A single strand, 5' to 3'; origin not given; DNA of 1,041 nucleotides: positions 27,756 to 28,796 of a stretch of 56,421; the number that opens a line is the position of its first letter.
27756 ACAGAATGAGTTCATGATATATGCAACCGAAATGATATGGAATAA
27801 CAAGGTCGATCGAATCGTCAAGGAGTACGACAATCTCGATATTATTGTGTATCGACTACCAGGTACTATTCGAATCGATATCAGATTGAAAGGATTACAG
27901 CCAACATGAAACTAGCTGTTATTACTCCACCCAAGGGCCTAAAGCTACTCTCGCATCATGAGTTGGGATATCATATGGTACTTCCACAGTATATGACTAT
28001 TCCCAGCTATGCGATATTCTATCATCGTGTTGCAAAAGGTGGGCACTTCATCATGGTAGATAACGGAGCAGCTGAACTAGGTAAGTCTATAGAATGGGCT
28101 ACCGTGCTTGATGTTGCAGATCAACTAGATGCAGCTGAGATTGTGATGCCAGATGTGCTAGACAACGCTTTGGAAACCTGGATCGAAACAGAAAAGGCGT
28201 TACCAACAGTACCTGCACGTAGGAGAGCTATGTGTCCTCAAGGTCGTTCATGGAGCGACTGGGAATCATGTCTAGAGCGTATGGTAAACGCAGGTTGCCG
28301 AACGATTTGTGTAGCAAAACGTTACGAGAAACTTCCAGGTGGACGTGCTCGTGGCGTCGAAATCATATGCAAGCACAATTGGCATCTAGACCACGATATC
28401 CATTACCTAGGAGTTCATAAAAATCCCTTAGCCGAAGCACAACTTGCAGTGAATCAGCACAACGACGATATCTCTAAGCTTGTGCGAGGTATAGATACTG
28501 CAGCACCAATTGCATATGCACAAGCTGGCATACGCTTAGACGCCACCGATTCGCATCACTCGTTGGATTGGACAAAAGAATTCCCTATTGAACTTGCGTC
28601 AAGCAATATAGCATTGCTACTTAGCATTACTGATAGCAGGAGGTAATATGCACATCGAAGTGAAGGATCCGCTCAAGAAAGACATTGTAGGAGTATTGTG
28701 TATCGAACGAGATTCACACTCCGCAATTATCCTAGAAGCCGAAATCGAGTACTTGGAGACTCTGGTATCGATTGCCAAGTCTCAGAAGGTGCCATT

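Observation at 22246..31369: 7-deazaguanine DNA-modification island with non-canonical extra members, fused to the replication module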

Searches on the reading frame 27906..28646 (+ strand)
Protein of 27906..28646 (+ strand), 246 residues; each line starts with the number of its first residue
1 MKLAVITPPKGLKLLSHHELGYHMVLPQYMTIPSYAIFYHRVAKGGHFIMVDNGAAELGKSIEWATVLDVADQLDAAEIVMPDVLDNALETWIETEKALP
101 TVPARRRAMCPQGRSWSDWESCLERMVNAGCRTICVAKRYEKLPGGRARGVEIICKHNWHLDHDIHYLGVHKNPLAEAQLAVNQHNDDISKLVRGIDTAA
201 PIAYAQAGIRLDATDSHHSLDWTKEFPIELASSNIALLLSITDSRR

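Call 4: search_protein_families(library=pfam, proteins=[window:27906-28646:+], max_evalue=0.01)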
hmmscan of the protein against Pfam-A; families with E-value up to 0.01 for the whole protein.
window:27906-28646:+ (246 aa): 0 families

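Call 5: search_protein_families(library=phrogs, proteins=[window:27906-28646:+], max_evalue=0.01)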
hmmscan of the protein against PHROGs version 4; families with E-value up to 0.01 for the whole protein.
window:27906-28646:+ (246 aa): 1 family
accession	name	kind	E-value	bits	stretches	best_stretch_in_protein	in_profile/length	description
phrog_20335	-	unknown function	1.9e-06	28.8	1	1-129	1-133/259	-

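Call 8: search_dna_similar(query=window:27906-28646:+, collection=phages, mode=protein, max_rows=30, max_evalue=0.001)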
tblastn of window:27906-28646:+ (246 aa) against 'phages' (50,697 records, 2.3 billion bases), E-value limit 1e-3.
Records with a match: 12; places in all: 12; records where one place covers at least 80% of the query: 0.
Best place of each record, by identity: <60% 12.
By first word of the organism name: Bacillus 6; Cellulophaga 5; Weizmannia 1.
By host as written in the record: Cellulophaga sp. MM#3 2; Bacillus subtilis KCCM12150 2; Cellulophaga baltica #13 1; Cellulophaga baltica MM#3 1; Cellulophaga baltica #19 1; Weizmannia coagulans KACC 15983 1; Bacillus subtilis BSC16 1; Bacillus subtilis BSC21 1; and 2 more.
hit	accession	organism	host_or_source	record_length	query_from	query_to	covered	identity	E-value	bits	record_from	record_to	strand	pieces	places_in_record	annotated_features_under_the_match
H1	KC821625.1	Cellulophaga phage phi13:1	Cellulophaga baltica #13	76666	1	126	51%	26.5%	1e-4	49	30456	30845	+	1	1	hypothetical protein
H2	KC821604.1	Cellulophaga phage phiST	Cellulophaga baltica MM#3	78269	1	126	51%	26.5%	1e-4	49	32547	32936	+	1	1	hypothetical protein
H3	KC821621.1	Cellulophaga phage phi19:2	Cellulophaga baltica #19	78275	1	126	51%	26.5%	1e-4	49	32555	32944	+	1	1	hypothetical protein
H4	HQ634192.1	Cellulophaga phage phiST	Cellulophaga sp. MM#3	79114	1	126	51%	26.5%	1e-4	49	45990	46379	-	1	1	hypothetical protein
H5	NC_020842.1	Cellulophaga phage phiST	Cellulophaga sp. MM#3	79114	1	126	51%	26.5%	1e-4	49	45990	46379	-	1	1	hypothetical protein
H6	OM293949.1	Weizmannia phage Youna2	Weizmannia coagulans KACC 15983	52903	22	99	32%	32.9%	1e-5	52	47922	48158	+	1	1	hypothetical protein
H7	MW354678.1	Bacillus phage BSTP12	Bacillus subtilis BSC16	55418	35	99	26%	33.8%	8e-4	46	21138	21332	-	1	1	BSTP12_038: NADR_SALTY trifunctional NAD biosynthesis/regulator protein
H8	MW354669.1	Bacillus phage BSTP5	Bacillus subtilis BSC21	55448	35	99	26%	33.8%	8e-4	46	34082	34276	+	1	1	putative integrase/recombinase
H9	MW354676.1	Bacillus phage BSTP8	Bacillus subtilis KCCM12150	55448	35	99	26%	33.8%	8e-4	46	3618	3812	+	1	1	BSTP8_009: hypothetical protein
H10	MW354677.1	Bacillus phage BSTP10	Bacillus subtilis KCCM12150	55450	35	99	26%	33.8%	8e-4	46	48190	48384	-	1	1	BSTP10_071: polynucleotide kinase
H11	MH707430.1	Bacillus phage BSP7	Bacillus subtilis ATCC 21336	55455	35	99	26%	33.8%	9e-4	46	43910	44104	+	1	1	hypothetical protein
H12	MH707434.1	Bacillus phage BSP19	Bacillus subtilis KACC 17797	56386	35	99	26%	33.8%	1e-3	46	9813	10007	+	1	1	hypothetical protein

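Call 10: get_annotated_region(hit=H2, flank=6000)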
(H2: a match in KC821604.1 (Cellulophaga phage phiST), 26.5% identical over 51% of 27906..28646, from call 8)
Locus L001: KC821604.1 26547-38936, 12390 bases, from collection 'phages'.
description: Cellulophaga phage phiST, complete genome.
organism: Cellulophaga phage phiST (NCBI taxid 756282)
taxonomy: Viruses; Duplodnaviria; Heunggongvirae; Uroviricota; Caudoviricetes; Cbastvirus; Cbastvirus ST
host: Cellulophaga baltica MM#3; source: seawater; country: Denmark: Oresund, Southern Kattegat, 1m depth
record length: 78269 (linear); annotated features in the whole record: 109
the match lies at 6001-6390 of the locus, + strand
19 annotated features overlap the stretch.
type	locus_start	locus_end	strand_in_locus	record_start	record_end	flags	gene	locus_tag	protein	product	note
CDS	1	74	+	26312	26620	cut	-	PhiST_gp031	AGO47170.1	hypothetical protein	-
CDS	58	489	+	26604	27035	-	-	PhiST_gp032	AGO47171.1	cupin domain containing protein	annotation based on sequence similarity to CDD cl09118 and Pfam PF07883.6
CDS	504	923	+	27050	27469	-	-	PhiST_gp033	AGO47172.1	D-alanyl-D-alanine carboxypeptidase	annotation based on sequence similarity to NCBI ZP_08736428, CDD pfam13539, and Pfam PF13539.1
CDS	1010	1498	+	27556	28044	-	-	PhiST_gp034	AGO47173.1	hypothetical protein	-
CDS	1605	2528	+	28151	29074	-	-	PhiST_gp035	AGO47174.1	DEDDh exonuclease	annotation based on sequence similarity to NCBI ZP_10743267 and CDD cd06127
CDS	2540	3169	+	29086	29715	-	-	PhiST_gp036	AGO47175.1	queuosine biosynthesis QueD, PTPS-I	annotation based on sequence similarity to NCBI ZP_09992885, CDD cl00263, and Pfam PF01242.14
CDS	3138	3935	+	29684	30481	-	-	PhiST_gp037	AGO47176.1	queuosine biosynthesis QueE radical SAM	annotation based on sequence similarity to NCBI YP_006349501, CDD pfam04055, and Pfam PF04055.16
CDS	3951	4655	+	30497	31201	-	-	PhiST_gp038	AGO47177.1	GTP cyclohydrolase I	annotation based on sequence similarity to NCBI XP_003887201, CDD cl00263, and Pfam PF01227.17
CDS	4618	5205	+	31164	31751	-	-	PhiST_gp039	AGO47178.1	nucleoside triphosphate pyrophosphohydrolase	MazG-like domain protein; annotation based on sequence similarity to NCBI YP_006560914, CDD cd11541, and Pfam PF03819.12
CDS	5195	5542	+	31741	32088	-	-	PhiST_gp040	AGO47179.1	hypothetical protein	-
CDS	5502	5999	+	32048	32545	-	-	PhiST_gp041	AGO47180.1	ATPase containing protein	annotation based on sequence similarity to Pfam PF13238.1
CDS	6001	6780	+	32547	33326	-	-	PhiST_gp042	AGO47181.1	hypothetical protein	-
CDS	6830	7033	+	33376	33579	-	-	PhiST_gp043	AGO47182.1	hypothetical protein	-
CDS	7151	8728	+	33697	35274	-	-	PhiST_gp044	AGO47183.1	DNA polymerase III alpha subunit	annotation based on sequence similarity to NCBI ZP_07038917, CDD cd07431, and Pfam PF07733.7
CDS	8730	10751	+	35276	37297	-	-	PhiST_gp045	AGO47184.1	DNA polymerase III alpha subunit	annotation based on sequence similarity to NCBI ZP_11019768, CDD COG0587, and Pfam PF07733.7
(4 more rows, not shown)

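Call 12: search_protein_families(library=ncbifam, proteins=[window:27906-28646:+], max_evalue=0.01)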
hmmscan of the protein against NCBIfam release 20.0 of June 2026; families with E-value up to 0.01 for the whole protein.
window:27906-28646:+ (246 aa): 0 families

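Call 13: search_solved_structures(query=window:27906-28646:+, max_evalue=10)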
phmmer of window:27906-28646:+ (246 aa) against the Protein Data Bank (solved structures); distinct sequences matched with E-value up to 10: 2.
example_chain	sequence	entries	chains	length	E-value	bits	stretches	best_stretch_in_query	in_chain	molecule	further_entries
9p4f_A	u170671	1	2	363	0.16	14.6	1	115-157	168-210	Nectin-2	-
2jms_A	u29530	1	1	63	1.7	11.3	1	109-149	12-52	Pheromone En-6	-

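Call 16: find_homologous_proteins(query=window:27906-28646:+, max_evalue=0.001)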
Query window:27906-28646:+ (246 aa): 88 proteins with E <= 0.001 among 737 candidates.
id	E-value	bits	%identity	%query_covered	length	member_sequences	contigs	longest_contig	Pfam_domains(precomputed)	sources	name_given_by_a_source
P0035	1.6e-165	567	100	100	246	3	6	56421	-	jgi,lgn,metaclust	jgi:hypothetical protein|metaclust:\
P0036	2.4e-72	261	52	96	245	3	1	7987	-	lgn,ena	-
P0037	3.3e-72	261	51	98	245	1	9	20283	-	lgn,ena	-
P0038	1.2e-71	259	51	98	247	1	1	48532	-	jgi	-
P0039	3.5e-70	254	51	97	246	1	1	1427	-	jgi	jgi:hypothetical protein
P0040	4.5e-70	254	52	98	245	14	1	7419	-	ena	-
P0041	9.2e-68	246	50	100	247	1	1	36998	-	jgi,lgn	jgi:hypothetical protein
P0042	2.1e-67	245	50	98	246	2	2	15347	-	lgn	-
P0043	5.8e-67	244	51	98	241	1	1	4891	-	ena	-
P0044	4.2e-66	241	49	99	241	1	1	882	-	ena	-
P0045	8.4e-66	240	50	98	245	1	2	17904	-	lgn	-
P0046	4.0e-64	234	51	98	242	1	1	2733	-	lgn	-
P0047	9.5e-64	233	48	98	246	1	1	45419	-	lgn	-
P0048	2.2e-63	232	48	97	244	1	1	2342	-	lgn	-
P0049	1.2e-62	230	50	97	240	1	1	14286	-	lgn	-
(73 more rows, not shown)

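Call 19: search_solved_structures(query=A1, max_evalue=10, show_alignments=2)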
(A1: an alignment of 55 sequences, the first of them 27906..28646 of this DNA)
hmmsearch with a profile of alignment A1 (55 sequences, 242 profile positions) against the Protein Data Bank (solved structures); distinct sequences matched with E-value up to 10: 7.
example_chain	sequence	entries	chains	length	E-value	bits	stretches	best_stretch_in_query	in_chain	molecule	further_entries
3zc1_A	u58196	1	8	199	0.42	13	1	140-191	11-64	AFTRAX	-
3zc0_A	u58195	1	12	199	0.42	13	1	140-191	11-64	AFTRAX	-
7b24_A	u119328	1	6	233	0.81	12.1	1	123-180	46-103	DtxR family iron (Metal) dependent repressor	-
7b1v_A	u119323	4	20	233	0.87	12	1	124-180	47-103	DtxR family iron (Metal) dependent repressor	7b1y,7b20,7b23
7b25_A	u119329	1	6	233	1.1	11.7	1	131-180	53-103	DtxR family iron (Metal) dependent repressor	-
6sd6_A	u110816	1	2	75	1.5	11.2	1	105-123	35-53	Antitoxin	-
3tnd_B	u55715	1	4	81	1.6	11.2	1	105-124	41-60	Antitoxin VapB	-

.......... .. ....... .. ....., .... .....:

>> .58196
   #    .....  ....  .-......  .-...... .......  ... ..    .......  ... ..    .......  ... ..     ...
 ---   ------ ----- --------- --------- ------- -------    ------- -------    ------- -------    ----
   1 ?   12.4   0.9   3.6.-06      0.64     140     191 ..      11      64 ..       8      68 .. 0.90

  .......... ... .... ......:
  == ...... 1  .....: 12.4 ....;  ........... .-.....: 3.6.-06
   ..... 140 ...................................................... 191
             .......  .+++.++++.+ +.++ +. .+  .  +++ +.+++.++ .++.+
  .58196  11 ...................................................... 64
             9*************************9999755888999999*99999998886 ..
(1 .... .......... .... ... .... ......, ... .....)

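Call 21: find_encoding_contigs(protein=P0038, flank=10000, max_places=2)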
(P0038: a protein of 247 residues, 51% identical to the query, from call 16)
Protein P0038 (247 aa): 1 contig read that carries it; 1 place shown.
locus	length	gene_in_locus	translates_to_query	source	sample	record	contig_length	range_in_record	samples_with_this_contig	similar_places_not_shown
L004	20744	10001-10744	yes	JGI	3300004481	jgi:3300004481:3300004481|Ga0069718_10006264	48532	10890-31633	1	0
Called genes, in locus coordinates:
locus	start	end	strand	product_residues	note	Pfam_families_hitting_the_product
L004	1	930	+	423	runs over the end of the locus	PF00176:SNF2-rel_dom, PF00270:DEAD (weak), PF04851:ResIII, PF18766:SWI2_SNF2 (weak), PF00271:Helicase_C (weak)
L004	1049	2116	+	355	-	PF12705:PDDEXK_1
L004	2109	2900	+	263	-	PF13479:AAA_24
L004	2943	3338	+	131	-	PF05037:DUF669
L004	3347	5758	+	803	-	-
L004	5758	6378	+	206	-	-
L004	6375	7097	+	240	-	PF00733:Asn_synthase (faint), PF01171:ATP_bind_3 (faint), PF06508:QueC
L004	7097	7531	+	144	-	PF01242:PTPS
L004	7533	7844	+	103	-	PF19905:DUF6378 (faint)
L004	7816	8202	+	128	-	-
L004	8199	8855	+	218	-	PF01965:DJ-1_PfpI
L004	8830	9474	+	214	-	PF13353:Fer4_12 (weak), PF04055:Radical_SAM (weak)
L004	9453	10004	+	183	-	PF01227:GTP_cyclohydroI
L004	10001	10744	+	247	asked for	-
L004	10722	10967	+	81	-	-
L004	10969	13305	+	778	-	PF03167:UDG, PF01612:DNA_pol_A_exo1, PF00476:DNA_pol_A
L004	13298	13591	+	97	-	-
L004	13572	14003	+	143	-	PF27269:YonG_N (faint), PF02945:Endonuclease_7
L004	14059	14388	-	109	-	-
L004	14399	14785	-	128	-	-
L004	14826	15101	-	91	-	PF23148:Gp77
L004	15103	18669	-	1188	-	-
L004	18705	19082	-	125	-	-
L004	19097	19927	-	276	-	PF01183:Glyco_hydro_25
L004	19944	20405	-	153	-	-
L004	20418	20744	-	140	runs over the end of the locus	-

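Call 23: find_related_loci(query=A1, collection=viral_contigs, flank=10000)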
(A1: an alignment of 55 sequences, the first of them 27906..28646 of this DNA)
Query A1 (246 aa) in viral_contigs; peptide patterns used: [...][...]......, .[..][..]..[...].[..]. (x = any residue, [..] = any of these).
178 stretches matched a pattern; 140 encode a relative of the query (tblastn E <= 1e-3); the best 80 are kept; 78 distinct loci.
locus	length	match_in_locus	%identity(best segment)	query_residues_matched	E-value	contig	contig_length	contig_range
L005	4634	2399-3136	93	1-246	2e-160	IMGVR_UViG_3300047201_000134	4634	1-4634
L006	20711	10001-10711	51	1-242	2e-77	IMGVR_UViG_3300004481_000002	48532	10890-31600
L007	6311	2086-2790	51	1-240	2e-67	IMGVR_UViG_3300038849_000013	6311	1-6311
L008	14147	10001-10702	46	1-240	3e-65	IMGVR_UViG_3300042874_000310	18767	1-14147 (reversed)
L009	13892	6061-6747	46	1-234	1e-62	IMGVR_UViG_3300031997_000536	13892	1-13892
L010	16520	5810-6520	44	1-240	6e-59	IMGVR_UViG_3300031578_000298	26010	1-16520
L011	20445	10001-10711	40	1-244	5e-56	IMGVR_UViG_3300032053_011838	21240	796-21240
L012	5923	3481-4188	40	1-244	1e-52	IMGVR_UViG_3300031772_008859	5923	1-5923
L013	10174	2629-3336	40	1-244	1e-52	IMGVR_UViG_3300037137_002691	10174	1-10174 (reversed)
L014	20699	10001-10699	41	1-240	1e-48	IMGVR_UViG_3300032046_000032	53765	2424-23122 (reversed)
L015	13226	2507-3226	37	1-241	4e-44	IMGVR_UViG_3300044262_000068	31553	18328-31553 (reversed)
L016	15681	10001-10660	41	1-225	4e-44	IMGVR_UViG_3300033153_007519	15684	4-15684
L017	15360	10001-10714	38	1-244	9e-44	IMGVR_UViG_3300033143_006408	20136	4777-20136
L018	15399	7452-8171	39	1-241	1e-43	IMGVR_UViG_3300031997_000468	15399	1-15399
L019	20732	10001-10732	38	1-246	2e-42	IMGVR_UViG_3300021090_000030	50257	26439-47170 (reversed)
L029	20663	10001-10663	32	22-241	3e-30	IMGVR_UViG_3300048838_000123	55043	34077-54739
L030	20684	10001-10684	33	1-226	4e-32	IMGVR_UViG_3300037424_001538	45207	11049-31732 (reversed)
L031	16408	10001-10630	37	1-222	1e-28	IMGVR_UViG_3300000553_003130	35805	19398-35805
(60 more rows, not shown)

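Call 29: predict_structure(alignment_id=A1)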
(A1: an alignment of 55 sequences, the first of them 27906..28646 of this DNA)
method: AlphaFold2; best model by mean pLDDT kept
length: 246 residues; sequences in the alignment: 55
mean_pLDDT: 94.7   pTM: 0.91
mean pLDDT of the five models: 94.7, 94.5, 94.6, 94.3, 94.0
residues with pLDDT >= 90: 224; 70-90: 12; 50-70: 10; < 50: 0
segments of 3 or more residues with pLDDT < 50: none
pLDDT, mean of each block of 10 residues (from residue 1): 97 98 97 98 98 81 94 98 96 98 98 98 98 97 95 96 97 93 69 94 98 95 98 98 79
secondary structure, 60 per line:
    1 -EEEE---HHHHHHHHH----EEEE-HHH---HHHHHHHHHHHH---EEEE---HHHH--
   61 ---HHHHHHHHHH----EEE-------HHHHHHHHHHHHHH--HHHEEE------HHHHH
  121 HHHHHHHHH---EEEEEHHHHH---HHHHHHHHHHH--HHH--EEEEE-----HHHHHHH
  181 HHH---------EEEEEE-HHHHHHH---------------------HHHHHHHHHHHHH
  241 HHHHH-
elements in order: E2-5 H9-17 E22-25 H33-44 E48-51 H55-58 H64-73 E78-80 H88-101 E107-109 H116-129 E133-137 H138-142 H146-156 E164-168 H174-183 E193-198 H200-206 H228-245

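Call 32: fold_search(model_id=the predicted structure, library=pdb)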
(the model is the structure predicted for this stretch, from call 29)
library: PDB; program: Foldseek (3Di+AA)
matches with E <= 10: 1408; with E <= 0.001: 109
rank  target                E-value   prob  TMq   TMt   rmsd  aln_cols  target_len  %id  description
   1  1q65                  2.0e-06  1.00  0.56  0.40   5.2       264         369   11  CRYSTAL STRUCTURE OF TGT IN COMPLEX WITH 2,6-DIAMINO-8-(2-dimethylaminoethylsulfanylmethyl)-3H-QUINAZOLIN-4-ONE crystall (released 2004-04-13)
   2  2nqz                  2.4e-06  1.00  0.62  0.45   7.6       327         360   12  Trna-guanine transglycosylase (TGT) mutant in complex with 7-deaza-7-aminomethyl-guanine (released 2007-11-13)
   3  2bbf                  2.9e-06  1.00  0.56  0.39   5.1       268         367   12  Crystal structure of tRNA-guanine transglycosylase (TGT) from Zymomonas mobilis in complex with 6-amino-3,7-dihydro-imid (released 2007-04-24)
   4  4hvx                  2.9e-06  1.00  0.60  0.44   7.4       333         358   13  tRNA-guanine transglycosylase Y106F, C158V mutant in complex with queuine (released 2012-12-26)
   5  6rkq                  3.1e-06  1.00  0.61  0.43   7.7       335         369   12  Crystal Structure of TGT in complex with N2-methyl-8-(prop-1-yn-1-yl)-3H,7H,8H-imidazo[4,5-g]quinazoline-2,6-diamine (released 2020-06-03)
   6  5egr                  3.3e-06  1.00  0.61  0.44   7.4       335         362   12  tRNA guanine transglycosylase (TGT) in complex with an Immucillin derivative (released 2016-11-09)
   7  6yry                  5.4e-06  1.00  0.51  0.37   6.2       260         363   12  tRNA-Guanine Transglycosylase (TGT) H333A mutant crystallised at pH 5.5 (released 2020-04-29)
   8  7a3x                  5.4e-06  1.00  0.51  0.37   6.1       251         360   12  tRNA-guanine transglycosylase C158S/C281S/Y330C/H333A mutant in complex with sulfolane (released 2021-06-16)
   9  1wkf                  5.7e-06  1.00  0.59  0.41   5.0       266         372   12  TRNA-GUANINE TRANSGLYCOSYLASE (released 1997-07-07)
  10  2nso                  6.0e-06  1.00  0.63  0.44   7.4       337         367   12  Trna-gunanine-transglycosylase (TGT) mutant Y106F, C158V, A232S, V233G- APO-Structure (released 2007-12-04)
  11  1q66                  6.0e-06  1.00  0.54  0.39   5.4       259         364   12  CRYSTAL STRUCTURE OF TGT IN COMPLEX WITH 2-AMINO-6-AMINOMETHYL-8-phenylsulfanylmethyl-3H-QUINAZOLIN-4-ONE crystallized a (released 2004-04-13)
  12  7a4x                  6.4e-06  1.00  0.60  0.42   7.2       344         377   10  tRNA-guanine transglycosylase C158S/C281S/Y330C/H333A mutant in complex with dimethyl sulfoxide (released 2021-06-16)
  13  7a6d                  9.9e-06  1.00  0.54  0.38   5.4       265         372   10  tRNA-guanine transglycosylase C158S/C281S/Y330C/H333A mutant in complex with rac-trans-4,4-difluorocyclopentane-1,2-diol (released 2021-06-16)
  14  6ygw                  1.2e-05  1.00  0.62  0.44   7.4       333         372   12  TGT W178F mutant labelled mit 5F-Trp crystallised at pH 5.5 (released 2020-04-08)
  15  2pot                  1.2e-05  1.00  0.55  0.41   8.1       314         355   13  tRNA guanine transglycosylase (TGT) E235Q mutant in complex with guanine (released 2007-10-30)
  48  7ui4                  2.0e-04  1.00  0.53  0.34   5.1       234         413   14  Crystal structure of the DNA preQ0 insertase DpdA (released 2023-02-22)
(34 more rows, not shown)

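Call 34: find_encoding_contigs(protein=P0035, flank=10000, max_places=3)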
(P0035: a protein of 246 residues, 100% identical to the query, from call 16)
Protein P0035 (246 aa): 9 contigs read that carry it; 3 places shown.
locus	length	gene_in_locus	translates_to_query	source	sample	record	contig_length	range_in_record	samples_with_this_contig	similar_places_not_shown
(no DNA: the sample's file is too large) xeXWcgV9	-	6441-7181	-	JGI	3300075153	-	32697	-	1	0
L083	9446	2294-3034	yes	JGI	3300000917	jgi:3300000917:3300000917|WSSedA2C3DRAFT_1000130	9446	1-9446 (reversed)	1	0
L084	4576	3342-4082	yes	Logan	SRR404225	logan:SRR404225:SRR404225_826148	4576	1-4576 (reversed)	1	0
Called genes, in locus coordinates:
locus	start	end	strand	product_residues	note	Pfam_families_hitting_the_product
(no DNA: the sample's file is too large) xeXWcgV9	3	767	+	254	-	?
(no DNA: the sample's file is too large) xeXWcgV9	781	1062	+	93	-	-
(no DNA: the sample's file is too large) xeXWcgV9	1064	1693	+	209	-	-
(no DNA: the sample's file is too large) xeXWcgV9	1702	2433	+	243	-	PF06508:QueC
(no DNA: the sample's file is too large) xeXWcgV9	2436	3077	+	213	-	PF06508:QueC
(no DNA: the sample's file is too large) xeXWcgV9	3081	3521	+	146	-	PF01242:PTPS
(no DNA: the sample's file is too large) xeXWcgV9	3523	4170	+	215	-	PF02945:Endonuclease_7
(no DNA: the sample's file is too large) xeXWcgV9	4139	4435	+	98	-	PF19905:DUF6378 (weak)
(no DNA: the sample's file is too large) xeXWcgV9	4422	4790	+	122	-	-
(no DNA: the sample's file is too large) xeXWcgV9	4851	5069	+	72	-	-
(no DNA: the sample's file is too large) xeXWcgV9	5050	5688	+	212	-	PF04055:Radical_SAM (weak)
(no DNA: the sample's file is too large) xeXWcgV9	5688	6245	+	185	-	PF01227:GTP_cyclohydroI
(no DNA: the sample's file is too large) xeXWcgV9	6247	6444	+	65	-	-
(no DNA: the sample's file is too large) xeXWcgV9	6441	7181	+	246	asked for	-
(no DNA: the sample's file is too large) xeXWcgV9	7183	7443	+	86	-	-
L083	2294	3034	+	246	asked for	-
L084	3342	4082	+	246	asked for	-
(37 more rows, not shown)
